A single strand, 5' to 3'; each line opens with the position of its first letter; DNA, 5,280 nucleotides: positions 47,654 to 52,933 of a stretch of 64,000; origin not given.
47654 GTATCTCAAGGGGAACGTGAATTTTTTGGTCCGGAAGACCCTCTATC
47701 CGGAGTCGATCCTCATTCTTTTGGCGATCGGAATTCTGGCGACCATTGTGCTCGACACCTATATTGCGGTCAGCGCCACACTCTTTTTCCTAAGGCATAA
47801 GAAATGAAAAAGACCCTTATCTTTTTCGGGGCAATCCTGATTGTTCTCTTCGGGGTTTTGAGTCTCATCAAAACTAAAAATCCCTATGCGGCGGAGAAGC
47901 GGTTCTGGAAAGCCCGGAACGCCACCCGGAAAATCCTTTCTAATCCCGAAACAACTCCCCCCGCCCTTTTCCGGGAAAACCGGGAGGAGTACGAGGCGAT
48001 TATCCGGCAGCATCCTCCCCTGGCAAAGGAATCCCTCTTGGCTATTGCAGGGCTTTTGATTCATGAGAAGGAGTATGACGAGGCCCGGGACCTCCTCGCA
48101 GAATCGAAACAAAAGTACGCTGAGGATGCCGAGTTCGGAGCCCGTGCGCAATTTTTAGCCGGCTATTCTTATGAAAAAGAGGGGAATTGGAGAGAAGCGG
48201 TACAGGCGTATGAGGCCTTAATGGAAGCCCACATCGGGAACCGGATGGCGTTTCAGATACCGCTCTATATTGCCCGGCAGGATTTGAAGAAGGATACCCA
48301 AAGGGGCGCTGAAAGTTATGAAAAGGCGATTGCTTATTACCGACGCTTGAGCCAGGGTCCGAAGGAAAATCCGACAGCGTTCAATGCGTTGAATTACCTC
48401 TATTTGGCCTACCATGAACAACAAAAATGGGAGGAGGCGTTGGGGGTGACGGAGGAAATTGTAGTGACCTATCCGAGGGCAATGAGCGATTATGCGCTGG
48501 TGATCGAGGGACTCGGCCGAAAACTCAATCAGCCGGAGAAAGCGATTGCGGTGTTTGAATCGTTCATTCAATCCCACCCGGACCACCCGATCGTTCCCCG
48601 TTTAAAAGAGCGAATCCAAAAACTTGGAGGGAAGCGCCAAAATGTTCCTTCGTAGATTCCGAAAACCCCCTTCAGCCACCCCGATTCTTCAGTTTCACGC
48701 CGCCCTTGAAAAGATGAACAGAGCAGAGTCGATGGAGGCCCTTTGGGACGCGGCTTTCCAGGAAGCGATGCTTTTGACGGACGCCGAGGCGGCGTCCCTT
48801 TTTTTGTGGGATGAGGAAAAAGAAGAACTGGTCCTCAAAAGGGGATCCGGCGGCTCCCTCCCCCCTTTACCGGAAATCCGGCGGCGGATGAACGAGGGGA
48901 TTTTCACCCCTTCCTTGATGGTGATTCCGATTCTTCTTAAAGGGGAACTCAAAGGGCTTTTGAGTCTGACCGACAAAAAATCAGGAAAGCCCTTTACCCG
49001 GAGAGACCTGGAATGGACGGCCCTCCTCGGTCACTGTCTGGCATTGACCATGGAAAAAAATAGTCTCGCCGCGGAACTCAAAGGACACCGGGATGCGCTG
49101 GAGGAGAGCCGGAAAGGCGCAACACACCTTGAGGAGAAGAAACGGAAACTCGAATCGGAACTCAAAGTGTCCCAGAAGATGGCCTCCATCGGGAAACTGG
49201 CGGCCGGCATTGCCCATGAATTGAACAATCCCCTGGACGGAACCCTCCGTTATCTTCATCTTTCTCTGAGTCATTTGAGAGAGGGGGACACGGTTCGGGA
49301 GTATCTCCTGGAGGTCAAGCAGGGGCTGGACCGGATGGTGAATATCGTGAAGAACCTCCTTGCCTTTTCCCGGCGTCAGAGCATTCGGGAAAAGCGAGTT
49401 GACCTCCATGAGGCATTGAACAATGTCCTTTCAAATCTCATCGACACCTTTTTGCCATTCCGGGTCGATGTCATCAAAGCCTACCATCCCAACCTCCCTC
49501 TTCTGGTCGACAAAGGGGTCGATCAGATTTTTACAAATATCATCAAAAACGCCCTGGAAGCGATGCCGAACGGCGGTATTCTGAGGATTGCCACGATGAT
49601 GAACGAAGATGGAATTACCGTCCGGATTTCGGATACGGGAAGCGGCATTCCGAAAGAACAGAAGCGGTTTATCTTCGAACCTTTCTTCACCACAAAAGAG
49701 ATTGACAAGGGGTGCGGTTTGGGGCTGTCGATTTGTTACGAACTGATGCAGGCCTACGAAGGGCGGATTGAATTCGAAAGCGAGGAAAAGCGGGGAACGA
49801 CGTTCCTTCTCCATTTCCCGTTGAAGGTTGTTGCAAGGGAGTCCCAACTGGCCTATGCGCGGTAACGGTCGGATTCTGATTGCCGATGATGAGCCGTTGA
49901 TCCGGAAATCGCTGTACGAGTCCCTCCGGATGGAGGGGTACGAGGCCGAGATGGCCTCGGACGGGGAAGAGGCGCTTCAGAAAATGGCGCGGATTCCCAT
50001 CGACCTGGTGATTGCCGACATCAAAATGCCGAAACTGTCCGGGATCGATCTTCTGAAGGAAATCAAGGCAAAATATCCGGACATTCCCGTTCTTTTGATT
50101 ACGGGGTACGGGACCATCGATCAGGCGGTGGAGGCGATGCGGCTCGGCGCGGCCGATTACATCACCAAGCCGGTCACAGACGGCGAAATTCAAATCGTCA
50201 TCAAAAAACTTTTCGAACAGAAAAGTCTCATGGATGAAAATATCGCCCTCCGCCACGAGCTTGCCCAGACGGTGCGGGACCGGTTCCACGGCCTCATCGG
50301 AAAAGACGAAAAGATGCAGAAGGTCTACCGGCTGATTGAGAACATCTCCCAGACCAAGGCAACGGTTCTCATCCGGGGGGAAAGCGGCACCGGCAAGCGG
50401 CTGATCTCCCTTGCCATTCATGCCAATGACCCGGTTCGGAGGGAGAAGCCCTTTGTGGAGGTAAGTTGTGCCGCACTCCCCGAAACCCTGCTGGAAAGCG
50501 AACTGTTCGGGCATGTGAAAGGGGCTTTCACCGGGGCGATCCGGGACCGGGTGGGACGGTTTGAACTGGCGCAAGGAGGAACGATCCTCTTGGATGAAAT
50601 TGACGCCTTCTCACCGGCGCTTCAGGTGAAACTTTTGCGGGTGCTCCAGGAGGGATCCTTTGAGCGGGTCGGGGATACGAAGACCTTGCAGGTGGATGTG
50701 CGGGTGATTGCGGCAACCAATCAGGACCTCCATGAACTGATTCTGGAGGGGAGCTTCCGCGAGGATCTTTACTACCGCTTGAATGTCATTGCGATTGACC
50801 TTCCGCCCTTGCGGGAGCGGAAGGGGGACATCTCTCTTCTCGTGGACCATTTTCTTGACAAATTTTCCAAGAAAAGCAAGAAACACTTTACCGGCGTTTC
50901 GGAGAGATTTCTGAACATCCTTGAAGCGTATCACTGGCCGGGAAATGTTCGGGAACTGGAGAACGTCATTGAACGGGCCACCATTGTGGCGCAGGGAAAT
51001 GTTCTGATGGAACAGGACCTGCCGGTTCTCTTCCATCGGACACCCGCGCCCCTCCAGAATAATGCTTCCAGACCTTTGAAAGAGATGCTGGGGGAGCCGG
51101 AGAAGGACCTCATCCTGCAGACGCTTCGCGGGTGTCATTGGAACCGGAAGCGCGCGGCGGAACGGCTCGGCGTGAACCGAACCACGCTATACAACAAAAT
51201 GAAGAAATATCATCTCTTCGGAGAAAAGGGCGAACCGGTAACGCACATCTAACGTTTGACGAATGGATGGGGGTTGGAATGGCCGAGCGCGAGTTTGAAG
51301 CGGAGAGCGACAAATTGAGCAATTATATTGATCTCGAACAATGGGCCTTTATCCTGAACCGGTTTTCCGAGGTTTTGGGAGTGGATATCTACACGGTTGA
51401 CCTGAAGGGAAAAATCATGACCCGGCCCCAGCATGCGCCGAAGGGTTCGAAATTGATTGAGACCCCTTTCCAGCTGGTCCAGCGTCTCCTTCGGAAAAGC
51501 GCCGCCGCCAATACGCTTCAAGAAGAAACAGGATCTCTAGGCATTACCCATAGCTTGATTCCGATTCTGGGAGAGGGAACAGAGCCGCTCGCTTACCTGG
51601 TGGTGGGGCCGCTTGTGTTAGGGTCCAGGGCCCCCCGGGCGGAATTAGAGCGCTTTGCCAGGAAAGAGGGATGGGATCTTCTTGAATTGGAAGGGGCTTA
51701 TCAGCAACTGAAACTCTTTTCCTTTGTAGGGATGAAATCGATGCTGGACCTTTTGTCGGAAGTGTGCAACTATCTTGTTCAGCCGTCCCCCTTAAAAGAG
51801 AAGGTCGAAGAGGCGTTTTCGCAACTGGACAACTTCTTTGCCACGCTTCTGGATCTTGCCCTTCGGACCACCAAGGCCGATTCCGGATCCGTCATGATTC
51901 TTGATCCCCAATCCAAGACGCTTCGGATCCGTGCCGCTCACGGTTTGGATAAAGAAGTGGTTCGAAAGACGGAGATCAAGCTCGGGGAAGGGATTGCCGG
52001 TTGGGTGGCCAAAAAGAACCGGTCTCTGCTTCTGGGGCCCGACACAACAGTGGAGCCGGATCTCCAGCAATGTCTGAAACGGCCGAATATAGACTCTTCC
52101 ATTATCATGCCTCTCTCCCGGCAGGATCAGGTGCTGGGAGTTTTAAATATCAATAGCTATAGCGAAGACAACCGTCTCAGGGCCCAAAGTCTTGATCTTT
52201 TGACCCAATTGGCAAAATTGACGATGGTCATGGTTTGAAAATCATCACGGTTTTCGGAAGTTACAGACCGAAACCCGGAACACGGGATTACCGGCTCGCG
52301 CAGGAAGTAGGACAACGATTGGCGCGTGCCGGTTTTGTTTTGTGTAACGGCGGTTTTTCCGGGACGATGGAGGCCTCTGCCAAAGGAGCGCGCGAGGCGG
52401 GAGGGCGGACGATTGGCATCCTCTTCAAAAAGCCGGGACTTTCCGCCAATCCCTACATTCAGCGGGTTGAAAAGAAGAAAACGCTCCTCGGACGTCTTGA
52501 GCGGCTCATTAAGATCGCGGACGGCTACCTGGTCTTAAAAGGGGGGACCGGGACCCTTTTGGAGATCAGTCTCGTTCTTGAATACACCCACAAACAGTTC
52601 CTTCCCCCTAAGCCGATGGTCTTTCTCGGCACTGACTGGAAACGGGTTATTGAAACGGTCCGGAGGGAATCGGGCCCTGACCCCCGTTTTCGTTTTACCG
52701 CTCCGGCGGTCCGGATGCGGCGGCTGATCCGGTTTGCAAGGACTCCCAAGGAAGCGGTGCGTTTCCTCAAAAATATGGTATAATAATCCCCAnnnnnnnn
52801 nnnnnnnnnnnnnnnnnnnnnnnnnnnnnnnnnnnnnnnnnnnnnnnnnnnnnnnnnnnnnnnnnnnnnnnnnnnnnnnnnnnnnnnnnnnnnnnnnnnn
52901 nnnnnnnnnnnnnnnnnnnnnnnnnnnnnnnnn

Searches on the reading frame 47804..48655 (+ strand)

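Call 7: search_protein_families(library=ncbifam, proteins=[window:47804-48655:+], max_evalue=0.01)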
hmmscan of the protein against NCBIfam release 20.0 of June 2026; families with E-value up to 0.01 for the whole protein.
window:47804-48655:+ (283 aa): 7 families
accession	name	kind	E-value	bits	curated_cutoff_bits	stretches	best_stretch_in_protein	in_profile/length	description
TIGR02795.1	tol_pal_ybgF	equivalog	9.5e-11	42.3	90.1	1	82-143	9-69/119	tol-pal system protein YbgF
TIGR03302.1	OM_YfiO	subfamily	3.3e-10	39.8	81.4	1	169-274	46-161/239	outer membrane protein assembly factor BamD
NF052312.1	T9SS_PorW_SprE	equivalog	1.4e-08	33.8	250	1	75-172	179-276/716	type IX secretion system periplasmic lipoprotein PorW/SprE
NF040959.1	MamA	equivalog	1.8e-05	24.3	200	0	90-214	52-160/204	magnetosome protein MamA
NF008757.0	PRK11788.1-5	equivalog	1.9e-05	24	363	1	75-267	141-321/388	lipopolysaccharide assembly protein LapB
TIGR00756.2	PPR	repeat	0.0016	18.4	20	0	122-142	9-29/35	pentatricopeptide repeat protein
NF008756.0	PRK11788.1-4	equivalog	0.005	15.9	474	0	156-223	108-171/389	lipopolysaccharide assembly protein LapB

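Call 8: search_protein_families(library=pfam, proteins=[window:47804-48655:+], max_evalue=0.01)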
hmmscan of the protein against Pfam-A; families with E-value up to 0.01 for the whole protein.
window:47804-48655:+ (283 aa): 16 families
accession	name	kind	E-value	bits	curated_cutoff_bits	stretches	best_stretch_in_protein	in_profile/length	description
PF13174.12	TPR_6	-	7.1e-14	51.9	26.3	1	115-142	2-29/33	Tetratricopeptide repeat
PF13428.12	TPR_14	-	6.7e-12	45.3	23.5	0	114-143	2-31/44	Tetratricopeptide repeat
PF13432.12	TPR_16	-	6.8e-12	46.1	32.7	1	60-108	17-64/65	Tetratricopeptide repeat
PF13176.12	TPR_7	-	2.5e-09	36.9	27.9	0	120-142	6-28/36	Tetratricopeptide repeat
PF14559.12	TPR_19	-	1.3e-08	35.4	25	0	63-111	14-61/68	Tetratricopeptide repeat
PF13371.12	TPR_9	-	7.4e-07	29.5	35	1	202-272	4-73/73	Tetratricopeptide repeat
PF07719.23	TPR_2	-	4.7e-06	26.8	27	0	113-140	1-28/34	Tetratricopeptide repeat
PF13424.12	TPR_12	-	2e-05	25.1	30.1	1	78-141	6-73/77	Tetratricopeptide repeat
PF13181.12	TPR_8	-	2.8e-05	24.4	25.7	0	113-141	1-29/34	Tetratricopeptide repeat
PF12895.13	ANAPC3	-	0.00013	22.6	27.2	0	76-138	24-81/82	Anaphase-promoting complex, cyclosome, subunit 3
PF20308.4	TPR-S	-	0.00021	22.2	27.6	0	90-201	1-101/102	Tetratricopeptide Repeats-Sensor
PF25063.1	ARM_TT21_C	-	0.00068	20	35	1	76-150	96-172/209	Tetratricopeptide repeat protein 21 C-terminal ARM domain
PF21545.3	T7SS_EccA1_N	-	0.0014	18.4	27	0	76-137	100-156/272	T7SS, ESX-1 secretion system protein EccA1, N-terminal domain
PF09976.15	TPR_21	-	0.0019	18.4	25.5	1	78-143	116-176/193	Tetratricopeptide repeat-like domain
PF00515.34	TPR_1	-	0.0052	17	27.8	0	114-137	2-25/34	Tetratricopeptide repeat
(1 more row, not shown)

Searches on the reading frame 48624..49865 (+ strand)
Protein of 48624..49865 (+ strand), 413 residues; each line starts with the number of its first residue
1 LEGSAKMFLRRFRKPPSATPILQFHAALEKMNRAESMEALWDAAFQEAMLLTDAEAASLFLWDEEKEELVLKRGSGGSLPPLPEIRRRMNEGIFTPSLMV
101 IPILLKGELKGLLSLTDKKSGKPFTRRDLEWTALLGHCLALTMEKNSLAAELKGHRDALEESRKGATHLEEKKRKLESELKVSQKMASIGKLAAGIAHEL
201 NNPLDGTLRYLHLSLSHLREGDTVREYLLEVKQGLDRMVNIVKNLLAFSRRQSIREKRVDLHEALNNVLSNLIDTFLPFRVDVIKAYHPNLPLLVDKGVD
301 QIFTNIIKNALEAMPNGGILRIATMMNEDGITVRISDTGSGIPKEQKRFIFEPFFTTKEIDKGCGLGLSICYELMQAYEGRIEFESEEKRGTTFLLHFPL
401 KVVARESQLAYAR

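Call 7: search_protein_families(library=ncbifam, proteins=[window:48624-49865:+], max_evalue=0.01)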
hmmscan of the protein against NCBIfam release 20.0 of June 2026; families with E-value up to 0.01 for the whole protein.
window:48624-49865:+ (413 aa): 85 families (the best 25 are shown)
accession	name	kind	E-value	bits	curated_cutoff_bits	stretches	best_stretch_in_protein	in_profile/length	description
NF008468.0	PRK11360.1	equivalog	3.9e-52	177.5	646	1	173-403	380-611/616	two-component system sensor histidine kinase AtoS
NF046020.1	HisKinCckABruc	equivalog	4.5e-48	163.8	1000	1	172-407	463-714/868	cell cycle histidine kinase CckA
NF010411.0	PRK13837.1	equivalog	1.6e-44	152.2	647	1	167-401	428-676/828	two-component system VirA-like sensor kinase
NF038348.1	T2SS_HK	subfamily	7.4e-41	140.2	450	2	230-400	403-573/574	histidine kinase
NF052574.1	HisKinEspCMyxo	equivalog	1.8e-38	132.2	1200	1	173-400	401-637/785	serine histidine kinase EspC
NF046026.1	HisKinCckACaul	equivalog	9.1e-38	129.8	1000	1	173-407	286-539/678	cell cycle histidine kinase CckA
NF007688.0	PRK10364.1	equivalog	1.2e-37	129.8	479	1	170-407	221-458/460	two-component system sensor histidine kinase ZraS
NF053867.1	SprKinKinDBac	equivalog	1.7e-36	125.8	775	1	172-400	269-497/500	sporulation kinase KinD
NF052573.1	HisKinEspAMyxo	equivalog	5e-36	124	1400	1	172-406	367-615/755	serine histidine kinase EspA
NF010076.0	PRK13557.1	subfamily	1.5e-33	116.1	631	1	172-402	146-396/540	histidine kinase famiy protein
NF047466.1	hybrid_RR_LvrB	exception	9.9e-33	113.8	500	1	161-400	122-376/377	hybrid histidine kinase/response regulator LvrB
NF047497.1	HK_LIC_12097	equivalog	8.7e-32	110.2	500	1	170-400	132-366/367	LIC_12097 family sensor histidine kinase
NF047794.1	HisKinPtgB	equivalog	4.2e-30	104.6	1000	1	153-398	406-653/656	two-component system sensor histidine kinase PgtB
NF033092.0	HK_WalK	equivalog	3.8e-28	98.4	725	1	194-399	377-593/594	cell wall metabolism sensor histidine kinase WalK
NF046044.1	PnpS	equivalog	1.4e-26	93.5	400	1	196-399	177-390/390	two-component system histidine kinase PnpS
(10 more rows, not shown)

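Call 8: search_protein_families(library=pfam, proteins=[window:48624-49865:+], max_evalue=0.01)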
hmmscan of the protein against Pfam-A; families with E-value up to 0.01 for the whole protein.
window:48624-49865:+ (413 aa): 7 families
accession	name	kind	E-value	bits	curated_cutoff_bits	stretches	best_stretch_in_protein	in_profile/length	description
PF02518.31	HATPase_c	-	1.1e-25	90.7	26.4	1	298-401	5-110/111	Histidine kinase-, DNA gyrase B-, and HSP90-like ATPase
PF00512.31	HisKA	-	7e-11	42.5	26.9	1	190-253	3-65/66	His Kinase A (phospho-acceptor) domain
PF13492.12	GAF_3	-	2.1e-07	31.8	27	1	36-90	1-55/129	GAF domain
PF14501.12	HATPase_c_5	-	4.1e-07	30.3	22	1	301-389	8-93/102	GHKL domain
PF13581.12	HATPase_c_2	-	8.1e-05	23.1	27.4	1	302-393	39-122/127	Histidine kinase-like ATPase domain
PF01590.32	GAF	-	8.7e-05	23.5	22.4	1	95-137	87-127/133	GAF domain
PF13185.12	GAF_2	-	0.00099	19.8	28.6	0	97-143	90-135/136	GAF domain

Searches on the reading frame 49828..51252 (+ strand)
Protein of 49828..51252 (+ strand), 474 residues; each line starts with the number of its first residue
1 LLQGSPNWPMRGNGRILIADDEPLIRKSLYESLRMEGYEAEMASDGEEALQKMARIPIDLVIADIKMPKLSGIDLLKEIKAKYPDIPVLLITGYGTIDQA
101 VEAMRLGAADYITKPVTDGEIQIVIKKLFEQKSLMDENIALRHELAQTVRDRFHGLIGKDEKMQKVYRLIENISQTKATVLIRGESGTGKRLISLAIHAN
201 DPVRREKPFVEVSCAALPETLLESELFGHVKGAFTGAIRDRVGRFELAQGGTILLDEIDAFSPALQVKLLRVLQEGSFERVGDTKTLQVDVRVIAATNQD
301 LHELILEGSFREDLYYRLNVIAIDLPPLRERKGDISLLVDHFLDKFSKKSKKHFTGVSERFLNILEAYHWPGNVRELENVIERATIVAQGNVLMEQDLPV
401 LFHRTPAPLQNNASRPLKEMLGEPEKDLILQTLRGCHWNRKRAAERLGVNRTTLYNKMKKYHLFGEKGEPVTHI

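Call 9: search_protein_families(library=ncbifam, proteins=[window:49828-51252:+], max_evalue=0.001)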
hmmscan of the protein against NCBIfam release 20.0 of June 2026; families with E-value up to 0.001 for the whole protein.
window:49828-51252:+ (474 aa): 118 families (the best 25 are shown)
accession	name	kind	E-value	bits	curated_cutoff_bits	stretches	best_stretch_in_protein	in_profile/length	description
NF008469.0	PRK11361.1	equivalog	2.9e-143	477.9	714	1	12-462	3-455/461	acetoacetate metabolism transcriptional regulator AtoC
TIGR02915.1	PEP_resp_reg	equivalog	4.4e-125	418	502.6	1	16-463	1-444/445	PEP-CTERM-box response regulator transcription factor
TIGR01818.1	ntrC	equivalog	2.5e-123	412.3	558.6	1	16-459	1-461/463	nitrogen regulation protein NR(I)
NF007689.0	PRK10365.1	equivalog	9.1e-121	403.7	760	1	13-459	5-440/441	sigma-54-dependent response regulator transcription factor ZraR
NF041946.1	LuxO_transreg_Vib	equivalog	4.1e-118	395.1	800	1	30-461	12-460/463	quorum-sensing sigma-54 dependent transcriptional regulator LuxO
TIGR01817.1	nifA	equivalog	1.5e-110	370.5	528.85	1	131-400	172-440/534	nif-specific transcriptional activator NifA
NF041552.1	TF_PrdR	equivalog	2.1e-107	359.8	795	1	119-462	232-577/577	sigma-54 dependent transcriptional regulator PrdR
NF051870.1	NAssimRespRegNtrX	equivalog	1.8e-102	343.6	600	1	16-460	4-449/452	nitrogen assimilation response regulator NtrX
NF008176.1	PRK10923.1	equivalog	8.1e-101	337.9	620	1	13-407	3-390/469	nitrogen regulation protein NR(I)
NF050807.1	TransRegFlbDCaul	equivalog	7.7e-99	331.6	750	1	43-464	30-441/454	sigma-54-dependent transcriptional regulator FlbD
NF011695.0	PRK15115.1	equivalog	3e-97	326.2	763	1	13-463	6-438/445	two-component system response regulator GlrR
NF038308.1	RNA_repair_RtcR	equivalog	4.7e-96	322.7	650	1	96-462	122-517/530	RNA repair transcriptional activator RtcR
NF003451.0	PRK05022.1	equivalog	1.1e-95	321.3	476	1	142-461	178-508/512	nitric oxide reductase transcriptional regulator NorR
NF011958.0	PRK15429.1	equivalog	1.2e-94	318.3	830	1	131-462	357-685/692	formate hydrogenlyase transcriptional activator FlhA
NF049963.1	RespRegFlgRCampy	domain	1.1e-93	314.5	750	1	16-463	3-429/429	fla regulon two-component system response regulator FlgR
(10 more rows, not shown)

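Call 56: search_protein_families(library=pfam, proteins=[window:49828-51252:+], max_evalue=0.001)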
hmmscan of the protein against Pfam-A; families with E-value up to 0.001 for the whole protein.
window:49828-51252:+ (474 aa): 8 families
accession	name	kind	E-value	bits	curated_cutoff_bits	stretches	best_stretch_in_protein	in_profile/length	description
PF00158.32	Sigma54_activat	-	7.2e-68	228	20.2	1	156-323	1-167/168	Sigma-54 interaction domain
PF00072.30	Response_reg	-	1.6e-30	105.9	30.2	1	16-124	1-109/111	Response regulator receiver domain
PF25601.1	AAA_lid_14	-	1.2e-27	96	27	1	329-407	1-79/87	AAA+ ATPase lid domain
PF14532.12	Sigma54_activ_2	-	1.4e-19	71.1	25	1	157-328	1-138/138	Sigma-54 interaction domain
PF02954.25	HTH_8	-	6.4e-16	58.3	22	1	425-461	6-42/42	Bacterial regulatory protein, Fis family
PF18024.7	HTH_50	-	1.6e-07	31.3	27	1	416-463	3-49/50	Helix-turn-helix domain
PF07728.20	AAA_5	-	4.6e-06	27.1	22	1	180-299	2-123/139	AAA domain (dynein-related subfamily)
PF00004.35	AAA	-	0.00014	22.7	21.2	1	180-299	1-110/131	ATPase family associated with various cellular activities (AAA)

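Call 65: list_cluster_members(proteins=[window:49855-51252:+, P0121, P0001, window:48624-49865:+])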
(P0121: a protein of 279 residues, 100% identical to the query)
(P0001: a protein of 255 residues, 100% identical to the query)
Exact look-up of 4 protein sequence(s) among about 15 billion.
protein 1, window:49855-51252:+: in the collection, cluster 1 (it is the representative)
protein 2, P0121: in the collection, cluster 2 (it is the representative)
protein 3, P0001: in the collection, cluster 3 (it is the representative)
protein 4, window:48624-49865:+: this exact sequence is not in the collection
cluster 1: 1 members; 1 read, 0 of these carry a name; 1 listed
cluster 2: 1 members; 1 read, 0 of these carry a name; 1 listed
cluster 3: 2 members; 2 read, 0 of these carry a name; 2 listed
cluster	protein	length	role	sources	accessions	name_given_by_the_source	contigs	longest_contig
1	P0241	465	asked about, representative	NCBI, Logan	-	-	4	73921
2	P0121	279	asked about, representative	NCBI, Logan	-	-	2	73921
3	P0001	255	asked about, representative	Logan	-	-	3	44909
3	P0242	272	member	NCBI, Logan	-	-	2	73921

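Call 66: search_solved_structures(query=window:49855-51252:+, max_evalue=1e-20)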
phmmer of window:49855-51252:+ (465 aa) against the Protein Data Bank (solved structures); distinct sequences matched with E-value up to 1e-20: 39.
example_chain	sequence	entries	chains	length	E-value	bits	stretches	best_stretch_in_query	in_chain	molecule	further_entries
4l4u_A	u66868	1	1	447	2e-105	356.6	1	6-453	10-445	Transcriptional regulator (NtrC family)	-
1ny5_A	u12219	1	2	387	4.8e-98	332.3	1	7-391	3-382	transcriptional regulator (NtrC family)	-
5ep0_A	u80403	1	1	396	4.4e-95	322.6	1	6-387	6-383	Putative repressor protein luxO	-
3dzd_A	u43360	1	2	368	2e-89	303.9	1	6-384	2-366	Transcriptional regulator (NtrC family)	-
1ojl_A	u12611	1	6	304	2.3e-85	290.5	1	147-450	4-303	TRANSCRIPTIONAL REGULATORY PROTEIN ZRAR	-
9qq6_C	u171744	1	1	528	7.4e-82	278.9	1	126-444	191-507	Nif-specific regulatory protein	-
8p53_C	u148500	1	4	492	8.3e-80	272.2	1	60-401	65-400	Transcriptional regulator FleQ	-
5exx_A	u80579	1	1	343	1.6e-77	264.7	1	143-402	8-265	Transcriptional regulator FleQ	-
8pb9_D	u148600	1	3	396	3.9e-74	253.5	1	60-394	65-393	Transcriptional regulator FleQ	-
6jdi_A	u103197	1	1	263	4.8e-74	253.2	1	143-394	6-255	Nitrogen assimilation regulatory protein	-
6iy8_A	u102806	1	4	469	5.7e-74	253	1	116-383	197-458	Positive regulator CapR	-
6j7e_A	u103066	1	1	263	2.4e-73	250.9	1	143-394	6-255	Nitrogen assimilation regulatory protein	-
5exp_A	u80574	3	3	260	2.4e-73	250.9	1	143-394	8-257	Transcriptional regulator FleQ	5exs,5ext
7ejw_C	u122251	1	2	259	2.5e-73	250.8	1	143-394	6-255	Transcriptional regulator FleQ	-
6jdl_A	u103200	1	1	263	6.2e-73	249.5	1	143-394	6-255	Nitrogen assimilation regulatory protein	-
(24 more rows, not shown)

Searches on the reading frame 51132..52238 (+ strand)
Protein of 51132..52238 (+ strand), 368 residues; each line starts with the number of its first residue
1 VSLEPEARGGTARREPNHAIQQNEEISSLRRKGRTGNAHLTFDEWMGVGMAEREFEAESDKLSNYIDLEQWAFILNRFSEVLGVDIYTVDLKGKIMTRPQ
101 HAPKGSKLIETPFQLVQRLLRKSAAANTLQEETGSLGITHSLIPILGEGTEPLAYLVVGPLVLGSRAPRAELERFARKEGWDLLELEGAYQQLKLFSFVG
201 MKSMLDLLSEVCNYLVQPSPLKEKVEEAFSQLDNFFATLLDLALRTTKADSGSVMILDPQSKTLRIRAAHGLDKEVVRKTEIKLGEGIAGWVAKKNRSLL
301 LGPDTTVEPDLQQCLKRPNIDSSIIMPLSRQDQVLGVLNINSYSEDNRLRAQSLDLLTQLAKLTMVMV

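Call 27: search_protein_families(library=ncbifam, proteins=[window:51132-52238:+], max_evalue=0.00001)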
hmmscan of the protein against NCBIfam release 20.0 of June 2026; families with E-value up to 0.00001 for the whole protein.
window:51132-52238:+ (368 aa): 0 families

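Call 56: search_protein_families(library=pfam, proteins=[window:51132-52238:+], max_evalue=0.001)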
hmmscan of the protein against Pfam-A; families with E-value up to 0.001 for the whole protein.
window:51132-52238:+ (368 aa): 4 families
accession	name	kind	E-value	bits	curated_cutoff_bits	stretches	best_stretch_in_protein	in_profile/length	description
PF13185.12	GAF_2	-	2.2e-13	51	28.6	1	232-363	4-130/136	GAF domain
PF01590.32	GAF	-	8.3e-13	49.5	22.4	1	232-364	2-129/133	GAF domain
PF10114.15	PocR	-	1.8e-12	47.8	23.9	1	65-217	2-159/162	Sensory domain found in PocR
PF13492.12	GAF_3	-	1e-10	42.6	27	1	232-363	2-122/129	GAF domain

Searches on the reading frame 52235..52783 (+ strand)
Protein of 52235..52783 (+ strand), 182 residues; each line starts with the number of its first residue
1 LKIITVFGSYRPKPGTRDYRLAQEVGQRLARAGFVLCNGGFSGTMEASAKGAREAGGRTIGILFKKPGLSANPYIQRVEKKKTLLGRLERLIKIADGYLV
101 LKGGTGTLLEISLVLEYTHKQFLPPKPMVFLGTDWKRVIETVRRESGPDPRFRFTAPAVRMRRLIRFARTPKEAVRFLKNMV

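Call 9: search_protein_families(library=ncbifam, proteins=[window:52235-52783:+], max_evalue=0.001)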
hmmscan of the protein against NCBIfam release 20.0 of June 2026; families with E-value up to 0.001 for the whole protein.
window:52235-52783:+ (182 aa): 4 families
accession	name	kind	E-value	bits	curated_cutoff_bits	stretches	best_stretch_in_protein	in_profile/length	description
TIGR00725.1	TIGR00725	hypoth_equivalog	5e-21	74.8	106.9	1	2-121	2-118/159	TIGR00725 family protein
TIGR00730.1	TIGR00730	subfamily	4.9e-15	55.7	96.35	1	2-142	1-145/178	TIGR00730 family Rossman fold protein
NF058542.1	CtkRMPhLog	equivalog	6.9e-08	32.6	300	1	19-111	18-113/177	cytokinin riboside 5'-monophosphate phosphoribohydrolase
NF038390.1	Nsidase_PpnN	equivalog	4.3e-06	25.7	450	1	17-116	159-267/450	nucleotide 5'-monophosphate nucleosidase PpnN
